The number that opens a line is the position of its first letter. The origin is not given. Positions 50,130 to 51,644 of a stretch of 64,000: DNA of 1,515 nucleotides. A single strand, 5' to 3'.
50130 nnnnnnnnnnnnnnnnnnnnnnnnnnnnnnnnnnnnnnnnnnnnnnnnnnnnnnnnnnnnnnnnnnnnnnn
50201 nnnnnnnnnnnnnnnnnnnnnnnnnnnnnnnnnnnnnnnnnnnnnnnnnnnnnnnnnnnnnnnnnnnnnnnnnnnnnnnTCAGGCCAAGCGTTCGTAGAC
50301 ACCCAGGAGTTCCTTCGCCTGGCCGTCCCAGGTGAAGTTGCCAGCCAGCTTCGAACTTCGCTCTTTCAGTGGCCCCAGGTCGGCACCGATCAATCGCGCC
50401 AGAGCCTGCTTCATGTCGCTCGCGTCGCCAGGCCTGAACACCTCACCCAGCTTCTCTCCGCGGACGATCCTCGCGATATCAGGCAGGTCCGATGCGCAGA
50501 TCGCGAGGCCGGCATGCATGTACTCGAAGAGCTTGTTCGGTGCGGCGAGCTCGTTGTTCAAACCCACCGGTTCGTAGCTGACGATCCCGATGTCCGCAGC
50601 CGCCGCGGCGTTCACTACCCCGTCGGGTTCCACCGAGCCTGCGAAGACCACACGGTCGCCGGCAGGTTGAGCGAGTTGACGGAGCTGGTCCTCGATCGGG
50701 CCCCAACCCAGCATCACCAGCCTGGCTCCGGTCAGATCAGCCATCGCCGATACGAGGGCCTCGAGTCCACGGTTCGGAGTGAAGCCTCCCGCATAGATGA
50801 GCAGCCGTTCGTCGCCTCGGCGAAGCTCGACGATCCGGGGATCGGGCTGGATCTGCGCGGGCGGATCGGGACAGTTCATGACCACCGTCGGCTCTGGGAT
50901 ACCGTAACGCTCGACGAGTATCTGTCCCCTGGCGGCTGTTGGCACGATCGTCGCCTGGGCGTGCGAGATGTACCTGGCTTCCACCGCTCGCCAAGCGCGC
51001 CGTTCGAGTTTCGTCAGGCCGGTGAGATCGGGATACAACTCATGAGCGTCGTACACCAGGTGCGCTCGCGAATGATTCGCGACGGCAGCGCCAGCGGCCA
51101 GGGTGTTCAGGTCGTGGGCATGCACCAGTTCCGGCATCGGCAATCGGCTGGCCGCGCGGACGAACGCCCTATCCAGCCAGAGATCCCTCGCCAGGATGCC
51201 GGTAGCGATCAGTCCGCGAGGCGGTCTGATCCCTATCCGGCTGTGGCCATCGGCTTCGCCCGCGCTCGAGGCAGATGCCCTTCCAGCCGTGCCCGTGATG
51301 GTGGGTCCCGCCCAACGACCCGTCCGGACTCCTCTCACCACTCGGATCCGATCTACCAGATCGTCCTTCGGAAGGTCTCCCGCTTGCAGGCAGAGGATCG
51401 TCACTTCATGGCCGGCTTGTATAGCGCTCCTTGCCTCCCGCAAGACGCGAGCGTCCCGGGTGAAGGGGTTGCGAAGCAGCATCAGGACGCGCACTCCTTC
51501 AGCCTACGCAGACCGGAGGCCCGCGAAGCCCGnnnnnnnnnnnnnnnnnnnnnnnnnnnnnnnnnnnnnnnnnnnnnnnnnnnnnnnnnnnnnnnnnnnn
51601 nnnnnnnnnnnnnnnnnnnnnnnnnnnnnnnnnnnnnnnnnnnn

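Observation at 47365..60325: ABC-transporter-dependent cell-wall glycopolymer cluster inserted between two complex I operons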

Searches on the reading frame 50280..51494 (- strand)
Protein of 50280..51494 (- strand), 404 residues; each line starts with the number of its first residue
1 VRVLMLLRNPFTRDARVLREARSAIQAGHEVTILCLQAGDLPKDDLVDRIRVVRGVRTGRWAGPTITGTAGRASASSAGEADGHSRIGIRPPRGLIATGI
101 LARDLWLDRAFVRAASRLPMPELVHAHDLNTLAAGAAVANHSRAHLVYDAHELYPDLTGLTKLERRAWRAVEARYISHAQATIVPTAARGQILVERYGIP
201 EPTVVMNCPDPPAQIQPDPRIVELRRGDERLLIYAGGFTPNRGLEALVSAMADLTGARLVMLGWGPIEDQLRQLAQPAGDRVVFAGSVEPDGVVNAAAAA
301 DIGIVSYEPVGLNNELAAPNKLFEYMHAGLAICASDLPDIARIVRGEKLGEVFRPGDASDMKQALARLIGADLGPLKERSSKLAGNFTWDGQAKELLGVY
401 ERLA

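Call 3: search_protein_families(library=pfam, proteins=[window:50280-51494:-], max_evalue=0.01)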
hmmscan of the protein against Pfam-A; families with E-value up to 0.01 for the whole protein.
window:50280-51494:- (404 aa): 4 families
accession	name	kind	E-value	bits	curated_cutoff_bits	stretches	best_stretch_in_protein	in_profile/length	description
PF13692.12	Glyco_trans_1_4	-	1.2e-17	64.9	27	1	230-369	2-140/142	Glycosyl transferases group 1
PF13439.12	Glyco_transf_4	-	9.3e-14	52.2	28.5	1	17-206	8-162/170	Glycosyltransferase Family 4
PF00534.26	Glycos_transf_1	-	4e-11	43.2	26.4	1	223-369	9-156/172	Glycosyl transferases group 1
PF13579.12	Glyco_trans_4_4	-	1.6e-10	42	29.7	1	16-205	6-153/158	Glycosyl transferase 4-like domain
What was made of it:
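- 50280..51494 (-): GT4b, a divergently transcribed GT4 glycosyltransferase of 404 aa. It travels with the two-module GT. Inferred role: second adaptor GT. Glyco_trans_1_4 and Glyco_transf_4 hits (call 3).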

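Call 5: search_protein_families(library=ncbifam, proteins=[window:50280-51494:-], max_evalue=0.001)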
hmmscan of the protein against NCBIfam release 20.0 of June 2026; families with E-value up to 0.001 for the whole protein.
window:50280-51494:- (404 aa): 7 families
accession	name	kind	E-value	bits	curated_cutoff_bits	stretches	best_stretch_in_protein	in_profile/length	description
TIGR04063.1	stp3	hypoth_equivalog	6.3e-16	58.2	442.05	1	120-372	92-361/397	TIGR04063 family PEP-CTERM/XrtA system glycosyltransferase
NF047676.1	TeichurnBiosyTuaH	equivalog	5.4e-07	28.8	550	1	228-345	213-329/384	teichuronic acid biosynthesis protein TuaH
TIGR02095.1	glgA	subfamily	1.2e-06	27.4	328.45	1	225-402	289-476/477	glycogen/starch synthase, ADP-glucose type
NF053787.1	GlcN_PG_synth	equivalog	4.8e-06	25.6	480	1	227-403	195-359/361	N-acetylglucosaminyl phosphatidylglycerol synthase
NF038298.1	EPS_HpsO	equivalog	4.1e-05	22.5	575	1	228-401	200-385/388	hormogonium polysaccharide biosynthesis glycosyltransferase HpsO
TIGR04047.1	MSMEG_0565_glyc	hypoth_equivalog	0.00011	21.4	259.85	1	273-401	251-372/373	MSMEG_0565 family glycosyltransferase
NF047684.1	TeichurnBiosyTuaC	equivalog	0.00018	20.5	550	1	228-305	218-295/391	teichuronic acid biosynthesis protein TuaC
